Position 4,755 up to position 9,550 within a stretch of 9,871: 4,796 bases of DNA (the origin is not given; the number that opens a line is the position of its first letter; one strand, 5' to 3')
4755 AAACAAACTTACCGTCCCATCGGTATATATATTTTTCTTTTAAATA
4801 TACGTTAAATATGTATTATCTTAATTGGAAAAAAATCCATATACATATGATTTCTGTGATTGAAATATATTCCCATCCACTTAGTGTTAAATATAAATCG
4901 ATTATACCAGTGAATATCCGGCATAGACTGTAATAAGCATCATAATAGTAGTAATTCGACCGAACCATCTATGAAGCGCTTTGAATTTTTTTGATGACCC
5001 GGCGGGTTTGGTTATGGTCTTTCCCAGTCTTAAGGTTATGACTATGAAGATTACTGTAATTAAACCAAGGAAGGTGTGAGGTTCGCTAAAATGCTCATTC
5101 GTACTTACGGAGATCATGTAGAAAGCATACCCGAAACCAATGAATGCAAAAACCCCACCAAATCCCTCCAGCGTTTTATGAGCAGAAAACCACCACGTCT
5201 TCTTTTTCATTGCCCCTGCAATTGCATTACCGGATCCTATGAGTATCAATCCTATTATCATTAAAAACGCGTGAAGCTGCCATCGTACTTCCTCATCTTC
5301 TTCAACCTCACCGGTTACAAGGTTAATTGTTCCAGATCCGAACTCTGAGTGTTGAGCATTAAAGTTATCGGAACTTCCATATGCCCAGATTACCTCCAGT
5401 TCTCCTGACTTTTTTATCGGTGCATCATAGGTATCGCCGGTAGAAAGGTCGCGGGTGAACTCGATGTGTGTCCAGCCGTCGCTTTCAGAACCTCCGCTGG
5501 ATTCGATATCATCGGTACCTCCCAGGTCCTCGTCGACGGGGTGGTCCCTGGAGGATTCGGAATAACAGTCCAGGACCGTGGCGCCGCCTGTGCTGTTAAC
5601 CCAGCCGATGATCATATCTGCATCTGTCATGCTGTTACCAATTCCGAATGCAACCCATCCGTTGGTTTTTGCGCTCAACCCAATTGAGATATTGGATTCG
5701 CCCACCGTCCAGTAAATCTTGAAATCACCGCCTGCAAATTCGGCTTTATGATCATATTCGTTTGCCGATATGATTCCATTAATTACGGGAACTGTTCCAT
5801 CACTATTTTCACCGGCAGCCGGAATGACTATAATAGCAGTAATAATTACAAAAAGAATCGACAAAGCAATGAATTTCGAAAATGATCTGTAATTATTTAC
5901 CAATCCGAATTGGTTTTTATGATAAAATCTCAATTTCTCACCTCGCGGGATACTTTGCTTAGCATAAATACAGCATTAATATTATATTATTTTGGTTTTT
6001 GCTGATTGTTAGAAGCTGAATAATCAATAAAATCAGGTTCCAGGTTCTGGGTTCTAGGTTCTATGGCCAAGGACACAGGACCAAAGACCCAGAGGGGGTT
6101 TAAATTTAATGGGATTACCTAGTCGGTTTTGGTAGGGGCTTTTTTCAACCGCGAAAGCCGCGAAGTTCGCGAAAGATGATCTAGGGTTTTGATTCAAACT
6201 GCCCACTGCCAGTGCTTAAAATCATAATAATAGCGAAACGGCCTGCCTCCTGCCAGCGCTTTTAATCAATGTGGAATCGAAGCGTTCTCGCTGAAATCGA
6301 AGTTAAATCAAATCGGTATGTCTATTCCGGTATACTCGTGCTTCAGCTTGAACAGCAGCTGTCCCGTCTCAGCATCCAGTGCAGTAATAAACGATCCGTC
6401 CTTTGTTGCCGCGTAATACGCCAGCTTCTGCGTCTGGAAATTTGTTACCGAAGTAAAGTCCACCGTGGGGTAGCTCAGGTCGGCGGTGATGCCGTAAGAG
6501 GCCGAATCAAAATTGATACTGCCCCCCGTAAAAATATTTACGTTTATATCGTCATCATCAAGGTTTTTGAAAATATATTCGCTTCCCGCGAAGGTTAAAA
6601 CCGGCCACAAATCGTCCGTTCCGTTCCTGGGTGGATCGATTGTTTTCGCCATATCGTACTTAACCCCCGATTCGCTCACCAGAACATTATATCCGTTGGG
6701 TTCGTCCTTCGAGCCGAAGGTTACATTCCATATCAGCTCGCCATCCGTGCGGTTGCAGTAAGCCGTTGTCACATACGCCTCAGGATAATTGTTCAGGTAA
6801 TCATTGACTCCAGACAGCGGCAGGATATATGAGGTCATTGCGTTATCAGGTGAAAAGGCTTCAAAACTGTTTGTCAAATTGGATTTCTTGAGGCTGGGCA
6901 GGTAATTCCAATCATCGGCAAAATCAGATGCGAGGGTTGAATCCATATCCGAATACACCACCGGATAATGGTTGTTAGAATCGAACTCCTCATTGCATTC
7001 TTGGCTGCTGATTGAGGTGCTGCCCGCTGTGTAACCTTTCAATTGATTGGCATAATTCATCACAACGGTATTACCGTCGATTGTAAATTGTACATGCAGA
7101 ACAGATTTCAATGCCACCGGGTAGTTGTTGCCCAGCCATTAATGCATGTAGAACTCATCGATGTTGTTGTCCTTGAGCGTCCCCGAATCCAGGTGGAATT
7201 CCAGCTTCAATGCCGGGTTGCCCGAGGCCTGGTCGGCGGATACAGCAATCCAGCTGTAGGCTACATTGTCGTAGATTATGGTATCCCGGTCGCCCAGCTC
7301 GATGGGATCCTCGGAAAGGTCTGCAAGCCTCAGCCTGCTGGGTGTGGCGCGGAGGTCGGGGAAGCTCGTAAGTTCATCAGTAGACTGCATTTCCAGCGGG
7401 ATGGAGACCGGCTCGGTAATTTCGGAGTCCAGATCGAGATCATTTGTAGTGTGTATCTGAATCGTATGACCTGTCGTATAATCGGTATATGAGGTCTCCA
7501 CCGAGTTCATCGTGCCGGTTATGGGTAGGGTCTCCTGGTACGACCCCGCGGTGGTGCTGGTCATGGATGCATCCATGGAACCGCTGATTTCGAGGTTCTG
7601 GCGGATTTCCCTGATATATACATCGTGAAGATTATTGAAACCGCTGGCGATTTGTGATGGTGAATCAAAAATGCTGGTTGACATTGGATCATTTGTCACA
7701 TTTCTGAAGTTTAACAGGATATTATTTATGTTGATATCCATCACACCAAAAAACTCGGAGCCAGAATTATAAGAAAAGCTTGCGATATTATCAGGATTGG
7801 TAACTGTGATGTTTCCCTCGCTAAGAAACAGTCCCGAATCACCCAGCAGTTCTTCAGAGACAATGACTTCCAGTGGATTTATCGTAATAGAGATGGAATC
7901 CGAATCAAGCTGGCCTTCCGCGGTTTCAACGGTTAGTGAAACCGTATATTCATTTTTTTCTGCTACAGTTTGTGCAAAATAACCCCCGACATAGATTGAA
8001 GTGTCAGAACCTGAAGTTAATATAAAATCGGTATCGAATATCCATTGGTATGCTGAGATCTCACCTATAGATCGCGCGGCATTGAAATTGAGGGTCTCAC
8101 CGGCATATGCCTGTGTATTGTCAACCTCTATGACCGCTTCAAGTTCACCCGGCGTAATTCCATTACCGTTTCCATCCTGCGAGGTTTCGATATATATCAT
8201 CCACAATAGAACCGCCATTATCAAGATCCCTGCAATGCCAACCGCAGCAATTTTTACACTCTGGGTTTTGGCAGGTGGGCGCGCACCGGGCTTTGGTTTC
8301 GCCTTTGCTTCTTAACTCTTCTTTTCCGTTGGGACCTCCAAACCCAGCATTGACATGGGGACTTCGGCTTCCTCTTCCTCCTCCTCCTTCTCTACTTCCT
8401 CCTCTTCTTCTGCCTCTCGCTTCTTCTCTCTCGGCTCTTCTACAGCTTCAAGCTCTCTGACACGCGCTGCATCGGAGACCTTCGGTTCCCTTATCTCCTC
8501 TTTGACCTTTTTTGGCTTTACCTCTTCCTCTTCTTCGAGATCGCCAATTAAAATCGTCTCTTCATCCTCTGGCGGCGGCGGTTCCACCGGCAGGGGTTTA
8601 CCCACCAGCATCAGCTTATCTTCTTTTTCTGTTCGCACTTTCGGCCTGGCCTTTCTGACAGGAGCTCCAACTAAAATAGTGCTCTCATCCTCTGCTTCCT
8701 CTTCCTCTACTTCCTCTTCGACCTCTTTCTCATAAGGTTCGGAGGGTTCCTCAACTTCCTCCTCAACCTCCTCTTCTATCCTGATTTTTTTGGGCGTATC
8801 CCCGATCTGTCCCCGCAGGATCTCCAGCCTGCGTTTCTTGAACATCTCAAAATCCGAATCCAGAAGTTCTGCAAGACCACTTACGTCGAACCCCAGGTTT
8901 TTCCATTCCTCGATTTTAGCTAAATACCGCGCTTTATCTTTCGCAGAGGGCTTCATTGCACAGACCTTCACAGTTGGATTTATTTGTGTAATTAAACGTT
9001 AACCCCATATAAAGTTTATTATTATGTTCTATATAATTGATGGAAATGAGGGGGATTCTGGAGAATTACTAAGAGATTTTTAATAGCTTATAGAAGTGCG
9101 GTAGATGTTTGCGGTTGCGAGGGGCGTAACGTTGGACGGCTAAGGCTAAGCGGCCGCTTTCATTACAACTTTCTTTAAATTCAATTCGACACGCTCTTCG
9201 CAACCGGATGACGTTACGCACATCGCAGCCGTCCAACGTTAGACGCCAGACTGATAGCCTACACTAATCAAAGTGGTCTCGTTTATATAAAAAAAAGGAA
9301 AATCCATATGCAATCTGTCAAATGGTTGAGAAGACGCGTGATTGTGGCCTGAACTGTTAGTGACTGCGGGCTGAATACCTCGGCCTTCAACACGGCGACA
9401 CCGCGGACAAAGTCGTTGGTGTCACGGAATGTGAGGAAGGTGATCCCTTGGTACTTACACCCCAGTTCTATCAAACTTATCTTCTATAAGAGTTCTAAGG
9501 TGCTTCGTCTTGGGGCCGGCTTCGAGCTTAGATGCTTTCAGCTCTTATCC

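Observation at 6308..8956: Three adjacent ORFs form one reading frame broken only by two TAA codons, and a transmembrane helix straddles the first break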

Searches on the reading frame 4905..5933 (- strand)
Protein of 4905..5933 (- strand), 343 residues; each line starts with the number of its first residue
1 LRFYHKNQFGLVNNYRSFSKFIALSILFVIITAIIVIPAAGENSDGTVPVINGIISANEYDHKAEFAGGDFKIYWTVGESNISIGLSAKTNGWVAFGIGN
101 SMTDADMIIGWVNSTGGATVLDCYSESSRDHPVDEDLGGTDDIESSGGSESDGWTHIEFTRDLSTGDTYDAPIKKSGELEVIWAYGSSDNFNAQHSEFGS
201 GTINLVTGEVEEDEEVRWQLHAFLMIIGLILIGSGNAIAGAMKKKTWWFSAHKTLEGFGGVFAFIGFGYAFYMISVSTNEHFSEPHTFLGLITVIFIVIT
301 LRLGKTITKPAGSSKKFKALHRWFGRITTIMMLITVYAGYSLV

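Call 7: search_protein_families(library=pfam, proteins=[window:4905-5933:-], max_evalue=0.1)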
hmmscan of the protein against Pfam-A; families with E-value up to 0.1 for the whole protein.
window:4905-5933:- (343 aa): 4 families
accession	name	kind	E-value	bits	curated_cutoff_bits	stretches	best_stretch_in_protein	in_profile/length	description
PF03351.22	DOMON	-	3e-28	99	32.7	1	69-186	3-124/124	DOMON domain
PF03188.21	Cytochrom_B561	-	3e-07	31.2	23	1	220-340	1-130/137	Eukaryotic cytochrome b561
PF16010.10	CDH-cyt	-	0.00025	21.3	27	1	84-189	38-144/178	Cytochrome domain of cellobiose dehydrogenase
PF13301.11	DUF4079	-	0.01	16.5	31.4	0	247-343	45-138/141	Protein of unknown function (DUF4079)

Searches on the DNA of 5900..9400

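Call 54: search_rna_families(source=window, start=5900, end=9400, threshold=evalue, max_evalue=1)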
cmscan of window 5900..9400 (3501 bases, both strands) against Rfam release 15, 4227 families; matches with E-value up to 1: 0.
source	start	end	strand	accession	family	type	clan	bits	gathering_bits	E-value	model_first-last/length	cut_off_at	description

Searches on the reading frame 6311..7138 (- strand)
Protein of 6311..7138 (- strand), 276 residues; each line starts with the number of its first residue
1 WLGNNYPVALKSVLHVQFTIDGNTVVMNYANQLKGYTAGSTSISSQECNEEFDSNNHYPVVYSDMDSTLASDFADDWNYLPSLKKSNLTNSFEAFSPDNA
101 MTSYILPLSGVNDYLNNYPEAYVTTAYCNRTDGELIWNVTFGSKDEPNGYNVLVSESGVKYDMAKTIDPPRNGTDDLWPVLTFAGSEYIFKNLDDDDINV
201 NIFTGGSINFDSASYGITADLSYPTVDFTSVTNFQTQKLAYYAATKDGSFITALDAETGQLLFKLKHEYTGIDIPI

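Call 7: search_protein_families(library=pfam, proteins=[window:6311-7138:-], max_evalue=0.1)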
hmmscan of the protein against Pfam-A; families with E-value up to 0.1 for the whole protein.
window:6311-7138:- (276 aa): 0 families

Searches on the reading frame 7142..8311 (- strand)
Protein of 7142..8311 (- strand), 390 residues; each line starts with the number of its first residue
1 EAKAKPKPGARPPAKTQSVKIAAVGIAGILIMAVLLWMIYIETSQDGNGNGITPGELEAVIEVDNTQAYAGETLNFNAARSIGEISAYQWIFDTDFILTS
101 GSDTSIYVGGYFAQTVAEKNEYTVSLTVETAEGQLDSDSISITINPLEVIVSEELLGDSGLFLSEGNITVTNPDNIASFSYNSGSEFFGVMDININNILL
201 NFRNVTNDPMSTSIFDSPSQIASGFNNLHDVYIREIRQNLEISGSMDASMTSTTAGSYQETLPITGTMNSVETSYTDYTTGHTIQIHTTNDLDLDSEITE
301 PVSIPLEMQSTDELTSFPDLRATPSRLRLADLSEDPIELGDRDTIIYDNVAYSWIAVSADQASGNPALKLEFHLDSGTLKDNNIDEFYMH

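Call 7: search_protein_families(library=pfam, proteins=[window:7142-8311:-], max_evalue=0.1)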
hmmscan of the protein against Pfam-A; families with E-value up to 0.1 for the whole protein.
window:7142-8311:- (390 aa): 1 family
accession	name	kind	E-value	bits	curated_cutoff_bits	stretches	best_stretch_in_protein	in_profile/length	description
PF00801.26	PKD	-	0.0051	17.2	23.5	1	68-136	11-73/80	PKD domain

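Call 34: find_encoding_contigs(protein=window:7142-8218:-, flank=10000, max_places=10)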
Protein window:7142-8218:- (359 aa): no gene with exactly this product is on record in the collection.

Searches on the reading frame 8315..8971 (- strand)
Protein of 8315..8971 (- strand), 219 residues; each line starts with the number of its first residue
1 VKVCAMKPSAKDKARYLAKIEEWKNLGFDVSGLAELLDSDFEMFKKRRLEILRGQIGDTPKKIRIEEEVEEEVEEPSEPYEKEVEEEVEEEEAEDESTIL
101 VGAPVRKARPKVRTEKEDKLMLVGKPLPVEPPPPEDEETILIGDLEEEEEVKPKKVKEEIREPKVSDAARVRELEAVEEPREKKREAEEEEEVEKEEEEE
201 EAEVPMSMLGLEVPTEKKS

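Call 7: search_protein_families(library=pfam, proteins=[window:8315-8971:-], max_evalue=0.1)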
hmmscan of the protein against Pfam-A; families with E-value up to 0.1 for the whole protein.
window:8315-8971:- (219 aa): 0 families

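Call 23: find_encoding_contigs(protein=window:8315-8956:-, flank=10000, max_places=10)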
Protein window:8315-8956:- (214 aa): no gene with exactly this product is on record in the collection.
